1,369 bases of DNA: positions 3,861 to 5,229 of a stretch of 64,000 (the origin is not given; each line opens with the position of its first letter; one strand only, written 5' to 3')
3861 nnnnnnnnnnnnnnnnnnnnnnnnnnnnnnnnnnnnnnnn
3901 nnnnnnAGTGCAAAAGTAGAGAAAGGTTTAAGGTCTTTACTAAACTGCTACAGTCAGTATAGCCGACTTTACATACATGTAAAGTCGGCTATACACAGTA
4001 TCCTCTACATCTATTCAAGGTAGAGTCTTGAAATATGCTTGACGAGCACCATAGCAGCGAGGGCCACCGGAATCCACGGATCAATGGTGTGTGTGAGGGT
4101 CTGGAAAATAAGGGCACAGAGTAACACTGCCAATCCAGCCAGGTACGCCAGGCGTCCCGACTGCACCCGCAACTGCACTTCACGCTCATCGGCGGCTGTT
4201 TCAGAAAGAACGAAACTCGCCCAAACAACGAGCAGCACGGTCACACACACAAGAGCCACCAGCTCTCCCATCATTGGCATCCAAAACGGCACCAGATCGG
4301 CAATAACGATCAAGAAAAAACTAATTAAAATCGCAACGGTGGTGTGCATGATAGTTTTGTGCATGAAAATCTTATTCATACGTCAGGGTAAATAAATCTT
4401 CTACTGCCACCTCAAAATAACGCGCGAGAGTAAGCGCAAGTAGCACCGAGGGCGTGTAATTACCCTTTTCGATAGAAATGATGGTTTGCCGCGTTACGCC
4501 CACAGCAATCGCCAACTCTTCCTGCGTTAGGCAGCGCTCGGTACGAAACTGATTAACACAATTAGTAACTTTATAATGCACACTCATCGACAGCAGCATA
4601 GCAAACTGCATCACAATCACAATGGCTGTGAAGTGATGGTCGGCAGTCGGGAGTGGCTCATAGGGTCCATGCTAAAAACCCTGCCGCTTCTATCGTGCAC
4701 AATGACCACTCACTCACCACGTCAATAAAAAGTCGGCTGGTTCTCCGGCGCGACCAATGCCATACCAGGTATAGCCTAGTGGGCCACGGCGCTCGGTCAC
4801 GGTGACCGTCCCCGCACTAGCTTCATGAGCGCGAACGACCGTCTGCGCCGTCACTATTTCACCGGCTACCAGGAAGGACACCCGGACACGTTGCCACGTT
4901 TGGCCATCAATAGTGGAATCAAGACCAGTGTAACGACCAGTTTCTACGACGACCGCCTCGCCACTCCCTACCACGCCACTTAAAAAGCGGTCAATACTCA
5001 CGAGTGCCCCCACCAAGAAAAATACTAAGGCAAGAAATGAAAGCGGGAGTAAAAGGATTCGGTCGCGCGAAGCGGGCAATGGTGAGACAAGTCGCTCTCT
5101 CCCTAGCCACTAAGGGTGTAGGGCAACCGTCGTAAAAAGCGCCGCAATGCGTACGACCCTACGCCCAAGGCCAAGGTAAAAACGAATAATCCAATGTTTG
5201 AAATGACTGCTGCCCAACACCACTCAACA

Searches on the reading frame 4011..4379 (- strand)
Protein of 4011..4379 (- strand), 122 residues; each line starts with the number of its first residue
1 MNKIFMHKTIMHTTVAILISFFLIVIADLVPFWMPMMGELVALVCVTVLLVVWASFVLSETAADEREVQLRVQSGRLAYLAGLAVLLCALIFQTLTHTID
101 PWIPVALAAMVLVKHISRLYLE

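Call 3: search_protein_families(library=pfam, proteins=[window:4011-4379:-], max_evalue=0.01)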
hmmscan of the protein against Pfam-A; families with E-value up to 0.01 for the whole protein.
window:4011-4379:- (122 aa): 0 families

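Call 56: search_protein_families(library=pfam, proteins=[window:4011-4379:-], max_evalue=5)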
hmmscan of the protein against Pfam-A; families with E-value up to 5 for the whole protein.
window:4011-4379:- (122 aa): 2 families
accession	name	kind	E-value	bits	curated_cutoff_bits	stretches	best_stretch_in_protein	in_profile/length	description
PF07344.16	Amastin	-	0.13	12.5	27.2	1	15-95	78-152/157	Amastin surface glycoprotein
PF11992.13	TgpA_N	-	0.22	10.9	30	1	9-93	99-178/333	TgpA N-terminal domain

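Call 63: search_protein_families(library=pfam, alignment_id=A3, max_evalue=0.1)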
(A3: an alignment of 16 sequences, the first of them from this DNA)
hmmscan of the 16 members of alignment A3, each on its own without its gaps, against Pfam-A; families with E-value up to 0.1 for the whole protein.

A. member 1, seq(122 aa): 0 families

B. families by the number of members that match (of 16 scanned): 23 families
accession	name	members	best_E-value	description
PF20563.3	DUF6773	6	0.0091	Family of unknown function (DUF6773)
PF01757.29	Acyl_transf_3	5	2.3e-05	Acyltransferase domain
PF07836.16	DmpG_comm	3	0.0081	DmpG-like communication domain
PF11239.13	DUF3040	3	0.013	Protein of unknown function (DUF3040)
PF09925.14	DUF2157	2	0.0035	Predicted membrane protein (DUF2157)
PF12676.12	DUF3796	2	0.0073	Protein of unknown function (DUF3796)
PF14316.11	DUF4381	2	0.019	Domain of unknown function (DUF4381)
PF14018.11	DUF4234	2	0.022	Domain of unknown function (DUF4234)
PF07254.17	Cpta_toxin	2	0.039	Membrane-bound toxin component of toxin-antitoxin system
PF23600.1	DUF7139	2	0.052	Domain of unknown function (DUF7139)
PF04123.18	DUF373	1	0.0034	Domain of unknown function (DUF373)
PF05449.16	Phage_holin_3_7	1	0.018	Putative 3TM holin, Phage_holin_3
PF23471.1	Cap15_TM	1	0.031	Cap15, TM helices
PF11457.13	DUF3021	1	0.037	Protein of unknown function (DUF3021)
PF24363.1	DUF7519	1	0.046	Family of unknown function (DUF7519)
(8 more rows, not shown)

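Call 64: search_solved_structures(query=A3, max_evalue=1)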
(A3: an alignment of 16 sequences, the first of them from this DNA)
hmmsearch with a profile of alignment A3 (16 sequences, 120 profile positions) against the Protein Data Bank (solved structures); distinct sequences matched with E-value up to 1: 0.

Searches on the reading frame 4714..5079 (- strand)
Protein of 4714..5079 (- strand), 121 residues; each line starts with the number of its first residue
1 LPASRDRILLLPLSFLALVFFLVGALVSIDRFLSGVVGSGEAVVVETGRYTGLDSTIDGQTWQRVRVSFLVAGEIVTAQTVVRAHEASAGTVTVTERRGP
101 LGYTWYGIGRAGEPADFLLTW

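Call 3: search_protein_families(library=pfam, proteins=[window:4714-5079:-], max_evalue=0.01)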
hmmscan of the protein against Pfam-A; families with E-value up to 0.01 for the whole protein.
window:4714-5079:- (121 aa): 0 families

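Call 56: search_protein_families(library=pfam, proteins=[window:4714-5079:-], max_evalue=5)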
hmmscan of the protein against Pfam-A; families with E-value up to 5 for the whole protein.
window:4714-5079:- (121 aa): 1 family
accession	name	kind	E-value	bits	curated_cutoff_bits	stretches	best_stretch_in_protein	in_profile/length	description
PF17729.6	DUF5569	-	0.27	11.5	37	1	24-65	87-128/225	Family of unknown function (DUF5569)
